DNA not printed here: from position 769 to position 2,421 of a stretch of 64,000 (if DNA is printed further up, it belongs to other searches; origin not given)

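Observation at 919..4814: qmoC overlaps a second DsrJ-DsrO-DsrP-like module: candidate Qmo-JOP transmembrane complex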

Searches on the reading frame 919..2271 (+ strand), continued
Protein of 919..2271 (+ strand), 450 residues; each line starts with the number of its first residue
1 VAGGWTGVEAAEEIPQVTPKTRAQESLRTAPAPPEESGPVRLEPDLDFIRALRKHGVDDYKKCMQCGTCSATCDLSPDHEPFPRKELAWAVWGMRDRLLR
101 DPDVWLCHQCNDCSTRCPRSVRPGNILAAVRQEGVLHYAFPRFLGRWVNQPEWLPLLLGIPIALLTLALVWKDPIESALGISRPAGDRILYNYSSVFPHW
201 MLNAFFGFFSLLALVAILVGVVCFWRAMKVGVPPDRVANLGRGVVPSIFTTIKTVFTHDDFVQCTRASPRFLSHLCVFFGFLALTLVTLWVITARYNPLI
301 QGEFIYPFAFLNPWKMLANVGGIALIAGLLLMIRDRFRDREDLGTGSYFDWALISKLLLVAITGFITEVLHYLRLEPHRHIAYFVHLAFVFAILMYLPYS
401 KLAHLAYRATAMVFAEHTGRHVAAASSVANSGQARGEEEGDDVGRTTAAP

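Call 83: search_protein_families(library=ncbifam, proteins=[L057:58-1089:+, L057:1086-2144:+, L057:2141-2917:+, L057:2924-4141:+, L057:4116-4607:+, L057:4604-6547:+, L057:6544-7848:+, L057:7841-9997:+, L057:10001-11686:+, L057:17812-18489:+], max_evalue=1e-12)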
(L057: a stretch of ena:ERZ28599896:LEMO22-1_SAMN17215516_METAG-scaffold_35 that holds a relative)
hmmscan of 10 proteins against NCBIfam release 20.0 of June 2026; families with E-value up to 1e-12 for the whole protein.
L057:58-1089:+ (343 aa): 2 families
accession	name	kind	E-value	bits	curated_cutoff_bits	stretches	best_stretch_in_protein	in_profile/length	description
NF041780.1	hetero_SS_HdrB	equivalog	8.5e-42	143.5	450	1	20-326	1-303/304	ferredoxin:CoB-CoM heterodisulfide reductase subunit HdrB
TIGR03288.1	CoB_CoM_SS_B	equivalog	4.5e-22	78.7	345.15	1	30-328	7-290/290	CoB--CoM heterodisulfide reductase subunit B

L057:1086-2144:+ (352 aa): 3 families
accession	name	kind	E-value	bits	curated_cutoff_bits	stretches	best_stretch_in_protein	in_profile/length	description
NF040770.1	hetero_SS_HdrA2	exception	1.3e-76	258.3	1100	1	103-348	315-561/777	CoB-CoM heterodisulfide reductase HdrA2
NF041778.1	hetero_SS_HdrA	equivalog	2e-53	181.4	1400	1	105-348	327-571/771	ferredoxin:CoB-CoM heterodisulfide reductase subunit HdrA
NF041891.1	hdrA_Methbact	equivalog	6.3e-49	166.9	1300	1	104-349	313-558/762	ferredoxin:CoB-CoM heterodisulfide reductase subunit HdrA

L057:2141-2917:+ (258 aa): 13 families
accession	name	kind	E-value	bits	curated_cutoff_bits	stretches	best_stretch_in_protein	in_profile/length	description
NF045797.1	DsrO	equivalog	1.3e-81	273.5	200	1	6-257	4-234/235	sulfate reduction electron transfer complex DsrMKJOP subunit DsrO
NF011569.0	PRK14993.1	equivalog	8.4e-38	130.2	416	2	114-167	98-151/244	tetrathionate reductase subunit TtrB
TIGR03149.1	cyt_nit_nrfC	equivalog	2.1e-34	118.9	377.6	1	6-168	3-147/225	cytochrome c nitrite reductase Fe-S protein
NF041715.1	arsenate_red_ArrB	equivalog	3.9e-31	108.4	450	2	184-257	155-225/233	arsenate respiratory reductase iron-sulfur subunit ArrB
NF041782.1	mnquin_red_QrcC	equivalog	6.5e-31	107.8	400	1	47-257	1-225/239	menaquinone reductase iron-sulfur cluster-binding subunit QrcC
TIGR02951.1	DMSO_dmsB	equivalog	3.7e-24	85.6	214.1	1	51-167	6-116/161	DMSO/selenate family reductase complex B subunit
NF045715.1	sulf_resp_HmcB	equivalog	5.1e-23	81.6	420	1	7-227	2-200/307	sulfate respiration complex iron-sulfur protein HmcB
TIGR03478.1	DMSO_red_II_bet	subfamily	4.5e-22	78.4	480.7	1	114-257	129-253/321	DMSO reductase family type II enzyme, iron-sulfur subunit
NF008134.0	PRK10882.1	equivalog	1.5e-20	73.5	263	1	116-234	113-217/329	hydrogenase 2 operon protein HybA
NF042979.1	EthbenzDh_ebdB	equivalog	3.6e-19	68.8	740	1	114-257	151-275/354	ethylbenzene dehydrogenase subunit beta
NF009408.0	PRK12769.1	equivalog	3.4e-16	58.5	1003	1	54-221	10-146/659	formate-dependent uric acid utilization protein AegA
NF038355.1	FDH3_beta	equivalog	4.2e-16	59.5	240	1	50-224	6-163/180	formate dehydrogenase FDH3 subunit beta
TIGR01582.1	FDH-beta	equivalog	1.4e-15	57.2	334.7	0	116-162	93-140/283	formate dehydrogenase subunit beta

L057:2924-4141:+ (405 aa): 1 family
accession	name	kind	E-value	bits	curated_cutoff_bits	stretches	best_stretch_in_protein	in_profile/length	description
NF045798.1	DsrP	equivalog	7.1e-83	278.9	350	1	15-370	17-341/346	sulfate reduction electron transfer complex DsrMKJOP subunit DsrP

L057:4116-4607:+ (163 aa): 1 family
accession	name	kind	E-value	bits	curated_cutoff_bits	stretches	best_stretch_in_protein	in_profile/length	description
TIGR02060.1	aprB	equivalog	8.1e-52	174.6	135.65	1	1-125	1-122/132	adenylyl-sulfate reductase subunit beta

L057:4604-6547:+ (647 aa): 8 families
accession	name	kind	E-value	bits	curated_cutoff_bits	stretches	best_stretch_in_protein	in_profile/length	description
TIGR02061.1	aprA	equivalog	1.2e-252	839.9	641.75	1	25-639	1-613/616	adenylyl-sulfate reductase subunit alpha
NF005331.0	PRK06854.1-2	equivalog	2.8e-121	405.7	557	1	17-639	3-555/563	adenylyl-sulfate reductase subunit alpha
NF006131.0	PRK08275.1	equivalog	1.3e-53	182.2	587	1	18-639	5-553/577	fumarate reductase/succinate dehydrogenase flavoprotein subunit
NF010374.0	PRK13800.1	equivalog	5.9e-39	134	1196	2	18-291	8-280/898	fumarate reductase/succinate dehydrogenase flavoprotein subunit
NF004724.0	PRK06069.1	subfamily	2.5e-21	75.5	826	1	21-219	3-204/577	succinate dehydrogenase/fumarate reductase flavoprotein subunit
TIGR01812.1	sdhA_frdA_Gneg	subfamily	2.3e-19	69.3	567.3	0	25-222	1-198/568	succinate dehydrogenase or fumarate reductase, flavoprotein subunit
NF004900.0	PRK06263.1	equivalog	3.9e-18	65.3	718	0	21-219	5-202/546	fumarate reductase (CoM/CoB) subunit TfrA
NF005866.0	PRK07803.1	equivalog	2.6e-14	52.3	819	0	431-638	402-598/631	fumarate reductase/succinate dehydrogenase flavoprotein subunit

L057:6544-7848:+ (434 aa): 3 families
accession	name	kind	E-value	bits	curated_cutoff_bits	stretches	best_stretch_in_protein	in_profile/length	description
NF040770.1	hetero_SS_HdrA2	exception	2.5e-103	346.7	1100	1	17-420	142-557/777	CoB-CoM heterodisulfide reductase HdrA2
NF041778.1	hetero_SS_HdrA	equivalog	1.7e-73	247.7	1400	1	18-421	146-568/771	ferredoxin:CoB-CoM heterodisulfide reductase subunit HdrA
NF041891.1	hdrA_Methbact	equivalog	6.5e-71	239.6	1300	1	18-417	137-550/762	ferredoxin:CoB-CoM heterodisulfide reductase subunit HdrA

L057:7841-9997:+ (718 aa): 3 families
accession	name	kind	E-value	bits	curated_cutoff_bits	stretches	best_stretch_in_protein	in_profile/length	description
NF040770.1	hetero_SS_HdrA2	exception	3.3e-107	359.5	1100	2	244-711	318-772/777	CoB-CoM heterodisulfide reductase HdrA2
NF041891.1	hdrA_Methbact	equivalog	3.1e-61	207.6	1300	1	244-709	315-760/762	ferredoxin:CoB-CoM heterodisulfide reductase subunit HdrA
NF041778.1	hetero_SS_HdrA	equivalog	2.8e-60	204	1400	1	244-647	328-717/771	ferredoxin:CoB-CoM heterodisulfide reductase subunit HdrA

L057:10001-11686:+ (561 aa): 5 families
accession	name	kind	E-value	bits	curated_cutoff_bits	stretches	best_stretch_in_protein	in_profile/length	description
NF038018.1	qmoC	equivalog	3.8e-88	296.3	300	1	34-405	1-360/360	quinone-interacting membrane-bound oxidoreductase complex subunit QmoC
NF011607.0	PRK15033.1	subfamily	1.7e-20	73.3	524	1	96-405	68-373/389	tricarballylate utilization 4Fe-4S protein TcuB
TIGR02484.1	CitB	equivalog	3.6e-19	69.2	246.6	1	53-409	16-358/372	tricarballylate utilization 4Fe-4S protein TcuB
NF038038.1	cytoc_DsrJ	equivalog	4.8e-16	59.2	100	1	449-552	15-121/121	sulfate reduction electron transfer complex DsrMKJOP subunit DsrJ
TIGR03290.1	CoB_CoM_SS_C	equivalog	2.8e-14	53.3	160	1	52-125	3-76/144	CoB--CoM heterodisulfide reductase subunit C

L057:17812-18489:+ (225 aa): 1 family
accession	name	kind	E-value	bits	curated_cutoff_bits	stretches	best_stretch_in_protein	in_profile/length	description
NF041781.1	mnquin_red_QrcA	equivalog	3.7e-23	82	180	1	38-162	11-133/174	menaquinone reductase multiheme cytochrome c subunit QrcA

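Call 94: find_homologous_proteins(query=P0132, max_evalue=1e-20)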
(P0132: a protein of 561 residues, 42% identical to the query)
Query P0132 (561 aa): 899 proteins with E <= 1e-20 among 8000 candidates; the best 120 are listed.
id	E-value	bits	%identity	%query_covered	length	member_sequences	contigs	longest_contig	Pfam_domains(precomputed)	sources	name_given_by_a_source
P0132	0.0e+0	1278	100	100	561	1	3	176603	PF13534.12,PF13183.12,PF13187.12,PF27541.1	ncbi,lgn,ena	-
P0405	9.9e-135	469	57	71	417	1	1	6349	PF13534.12,PF13183.12,PF13187.12,PF27541.1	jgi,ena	-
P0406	1.5e-131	458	57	68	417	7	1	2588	PF13534.12,PF13183.12,PF13187.12,PF27541.1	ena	-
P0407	5.0e-129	450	56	70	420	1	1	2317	PF13534.12,PF13183.12,PF13187.12,PF27541.1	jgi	jgi:quinone-modifying oxidoreductase, subunit QmoC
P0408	6.0e-129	450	54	72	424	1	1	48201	PF13534.12,PF13183.12,PF13187.12,PF27541.1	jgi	jgi:quinone-modifying oxidoreductase, subunit QmoC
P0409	6.4e-129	449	56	68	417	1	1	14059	PF13534.12,PF13183.12,PF13187.12,PF27541.1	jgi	jgi:quinone-modifying oxidoreductase, subunit QmoC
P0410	5.5e-128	446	56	71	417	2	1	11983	PF13534.12,PF13183.12,PF13187.12,PF27541.1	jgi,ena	-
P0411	1.4e-127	445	58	68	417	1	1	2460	PF13534.12,PF13183.12,PF13187.12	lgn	-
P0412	1.6e-127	445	55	68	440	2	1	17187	PF13534.12,PF13183.12,PF13187.12,PF27541.1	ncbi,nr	ncbi:MAG: quinone-interacting membrane-bound oxidoreductase complex subunit QmoC [Polyangiaceae bact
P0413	3.5e-127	444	54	71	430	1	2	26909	PF13534.12,PF13183.12,PF13187.12,PF27541.1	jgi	jgi:quinone-modifying oxidoreductase subunit QmoC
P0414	9.0e-126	439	53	72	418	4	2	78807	PF13534.12,PF13183.12,PF13187.12,PF27541.1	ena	-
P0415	1.2e-124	435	56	67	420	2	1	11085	PF13534.12,PF13183.12,PF13187.12,PF27541.1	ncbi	-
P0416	1.9e-121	425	52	70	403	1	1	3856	PF13534.12,PF13183.12,PF13187.12,PF27541.1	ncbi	-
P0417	2.2e-121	425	51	74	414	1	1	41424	PF13534.12,PF13183.12,PF13187.12,PF27541.1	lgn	-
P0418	3.2e-121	424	52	71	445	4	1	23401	PF13183.12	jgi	-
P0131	4.4e-121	424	51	71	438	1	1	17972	PF13183.12,PF13187.12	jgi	jgi:quinone-modifying oxidoreductase, subunit QmoC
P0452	4.8e-108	381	38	93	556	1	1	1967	PF13534.12,PF13183.12,PF13187.12,PF27541.1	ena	-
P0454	1.7e-107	379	42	94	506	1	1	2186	PF13534.12,PF13183.12,PF13187.12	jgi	jgi:quinone-modifying oxidoreductase, subunit QmoC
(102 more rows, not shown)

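Call 96: find_encoding_contigs(protein=P0412, flank=10000, max_places=2)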
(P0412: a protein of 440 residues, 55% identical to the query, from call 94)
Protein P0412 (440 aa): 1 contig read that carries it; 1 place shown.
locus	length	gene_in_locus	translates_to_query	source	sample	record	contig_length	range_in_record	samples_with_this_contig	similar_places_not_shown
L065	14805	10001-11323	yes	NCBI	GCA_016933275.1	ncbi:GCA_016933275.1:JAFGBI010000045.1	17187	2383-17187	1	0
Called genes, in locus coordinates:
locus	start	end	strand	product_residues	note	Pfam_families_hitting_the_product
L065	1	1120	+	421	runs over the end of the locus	PF00595:PDZ, PF17820:PDZ_6 (weak), PF19805:DUF6288 (weak), PF02517:Rce1-like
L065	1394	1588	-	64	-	-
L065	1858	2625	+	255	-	PF12838:Fer4_7 (weak), PF13237:Fer4_10 (weak), PF13247:Fer4_11, PF00037:Fer4 (weak), PF12837:Fer4_6, PF13237:Fer4_10 (weak), PF13187:Fer4_9 (weak)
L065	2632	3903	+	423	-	PF03916:NrfD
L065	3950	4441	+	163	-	PF00037:Fer4 (faint), PF12837:Fer4_6 (faint), PF12838:Fer4_7, PF13187:Fer4_9 (faint), PF12139:APS-reductase_C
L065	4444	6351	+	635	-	PF00890:FAD_binding_2, PF02910:Succ_DH_flav_C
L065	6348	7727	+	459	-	PF07992:Pyr_redox_2 (faint), PF00890:FAD_binding_2 (weak), PF01134:GIDA (faint), PF01266:DAO, PF12831:FAD_oxidored, PF13450:NAD_binding_8, PF12838:Fer4_7 (faint), PF13187:Fer4_9 (faint), +6 more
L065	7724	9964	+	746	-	PF00037:Fer4 (faint), PF00890:FAD_binding_2 (weak), PF01266:DAO (weak), PF07992:Pyr_redox_2, PF12831:FAD_oxidored (weak), PF13450:NAD_binding_8, PF13187:Fer4_9 (weak), PF02662:FlpD, +5 more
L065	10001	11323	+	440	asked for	PF13183:Fer4_8, PF13187:Fer4_9 (weak), PF13534:Fer4_17 (weak), PF27541:CitB (weak)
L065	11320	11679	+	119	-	-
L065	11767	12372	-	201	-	-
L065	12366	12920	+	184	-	-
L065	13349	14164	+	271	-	PF03954:Lectin_N (faint), PF00691:OmpA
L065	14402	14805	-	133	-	?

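Call 102: find_encoding_contigs(protein=P0131, flank=9000, max_places=1)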
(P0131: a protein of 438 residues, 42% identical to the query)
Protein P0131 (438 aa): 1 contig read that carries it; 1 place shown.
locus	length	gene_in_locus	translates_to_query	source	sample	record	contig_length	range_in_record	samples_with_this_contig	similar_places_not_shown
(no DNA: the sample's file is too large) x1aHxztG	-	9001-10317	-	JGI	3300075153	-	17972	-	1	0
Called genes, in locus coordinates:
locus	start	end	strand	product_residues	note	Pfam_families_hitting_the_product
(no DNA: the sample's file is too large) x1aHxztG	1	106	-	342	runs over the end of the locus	PF08545:ACP_syn_III, PF08541:ACP_syn_III_C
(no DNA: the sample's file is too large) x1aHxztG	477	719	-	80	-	-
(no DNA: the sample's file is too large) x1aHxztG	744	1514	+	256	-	PF13187:Fer4_9 (faint), PF12838:Fer4_7 (faint), PF13534:Fer4_17 (faint), PF13247:Fer4_11, PF12837:Fer4_6 (weak), PF13237:Fer4_10 (weak)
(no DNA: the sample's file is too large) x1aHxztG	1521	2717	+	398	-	PF03916:NrfD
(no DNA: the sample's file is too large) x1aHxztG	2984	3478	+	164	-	PF00037:Fer4 (faint), PF12838:Fer4_7, PF13187:Fer4_9 (weak), PF12139:APS-reductase_C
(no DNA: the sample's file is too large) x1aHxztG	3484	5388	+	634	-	PF00890:FAD_binding_2, PF02910:Succ_DH_flav_C (weak)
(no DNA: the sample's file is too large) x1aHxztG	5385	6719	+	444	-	PF00890:FAD_binding_2 (weak), PF01134:GIDA (weak), PF01266:DAO, PF07992:Pyr_redox_2 (weak), PF12831:FAD_oxidored, PF13450:NAD_binding_8, PF14697:Fer4_21 (faint), PF12838:Fer4_7 (weak), +5 more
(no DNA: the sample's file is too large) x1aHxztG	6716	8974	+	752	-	PF00890:FAD_binding_2 (weak), PF01266:DAO, PF03486:HI0933_like (weak), PF07992:Pyr_redox_2, PF12831:FAD_oxidored, PF13450:NAD_binding_8, PF13187:Fer4_9 (weak), PF02662:FlpD, +5 more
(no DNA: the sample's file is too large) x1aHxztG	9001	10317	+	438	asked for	PF13183:Fer4_8 (weak), PF13187:Fer4_9 (weak)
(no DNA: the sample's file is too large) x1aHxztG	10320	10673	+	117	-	-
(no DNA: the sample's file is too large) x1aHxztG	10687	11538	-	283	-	?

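Call 103: find_encoding_contigs(protein=P0414, flank=9000, max_places=1)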
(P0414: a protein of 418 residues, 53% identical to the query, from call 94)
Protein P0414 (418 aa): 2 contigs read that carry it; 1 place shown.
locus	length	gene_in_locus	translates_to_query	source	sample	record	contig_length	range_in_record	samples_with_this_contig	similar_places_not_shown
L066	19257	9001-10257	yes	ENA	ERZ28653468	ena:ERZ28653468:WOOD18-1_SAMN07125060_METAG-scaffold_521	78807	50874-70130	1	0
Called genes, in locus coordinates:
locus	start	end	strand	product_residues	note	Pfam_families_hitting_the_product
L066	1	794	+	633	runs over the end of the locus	PF00009:GTP_EFTU, PF01926:MMR_HSR1 (faint), PF13671:AAA_33 (faint), PF03144:GTP_EFTU_D2 (weak), PF22594:GTP-eEF1A_C, PF01583:APS_kinase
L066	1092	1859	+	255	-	PF13187:Fer4_9 (faint), PF13247:Fer4_11, PF12838:Fer4_7 (weak), PF00037:Fer4 (weak), PF12837:Fer4_6, PF13237:Fer4_10 (weak), PF12838:Fer4_7 (weak)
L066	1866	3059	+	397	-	PF03916:NrfD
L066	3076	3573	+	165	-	PF13237:Fer4_10 (faint), PF12838:Fer4_7, PF13187:Fer4_9 (weak), PF00037:Fer4 (weak), PF12139:APS-reductase_C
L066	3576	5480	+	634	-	PF00890:FAD_binding_2, PF02910:Succ_DH_flav_C (weak)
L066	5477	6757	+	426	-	PF07992:Pyr_redox_2 (weak), PF00890:FAD_binding_2 (weak), PF01266:DAO, PF12831:FAD_oxidored, PF13450:NAD_binding_8, PF13187:Fer4_9 (faint), PF14697:Fer4_21 (faint), PF12797:Fer4_2 (faint), +3 more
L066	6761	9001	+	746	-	PF00890:FAD_binding_2 (weak), PF01266:DAO (weak), PF03486:HI0933_like (weak), PF07992:Pyr_redox_2, PF12831:FAD_oxidored, PF13450:NAD_binding_8, PF12838:Fer4_7 (weak), PF02662:FlpD, +7 more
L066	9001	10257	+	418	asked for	PF13183:Fer4_8, PF13187:Fer4_9 (weak), PF13534:Fer4_17 (weak), PF27541:CitB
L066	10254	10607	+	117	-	-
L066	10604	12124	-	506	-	PF07728:AAA_5 (faint), PF00158:Sigma54_activat, PF14532:Sigma54_activ_2, PF25601:AAA_lid_14, PF02954:HTH_8 (weak)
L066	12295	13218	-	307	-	-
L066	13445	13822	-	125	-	-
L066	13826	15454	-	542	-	PF12838:Fer4_7 (faint), PF13187:Fer4_9 (faint), PF13237:Fer4_10 (faint), PF00037:Fer4 (faint), PF13183:Fer4_8, PF13534:Fer4_17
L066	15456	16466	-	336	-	PF02665:Nitrate_red_gam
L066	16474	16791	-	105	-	PF04358:DsrC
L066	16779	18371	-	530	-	PF01656:CbiA, PF13500:AAA_26, PF07685:GATase_3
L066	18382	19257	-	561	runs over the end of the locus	PF14691:Fer4_20, PF00070:Pyr_redox (faint), PF01266:DAO (weak), PF07992:Pyr_redox_2, PF13450:NAD_binding_8, PF13738:Pyr_redox_3 (weak)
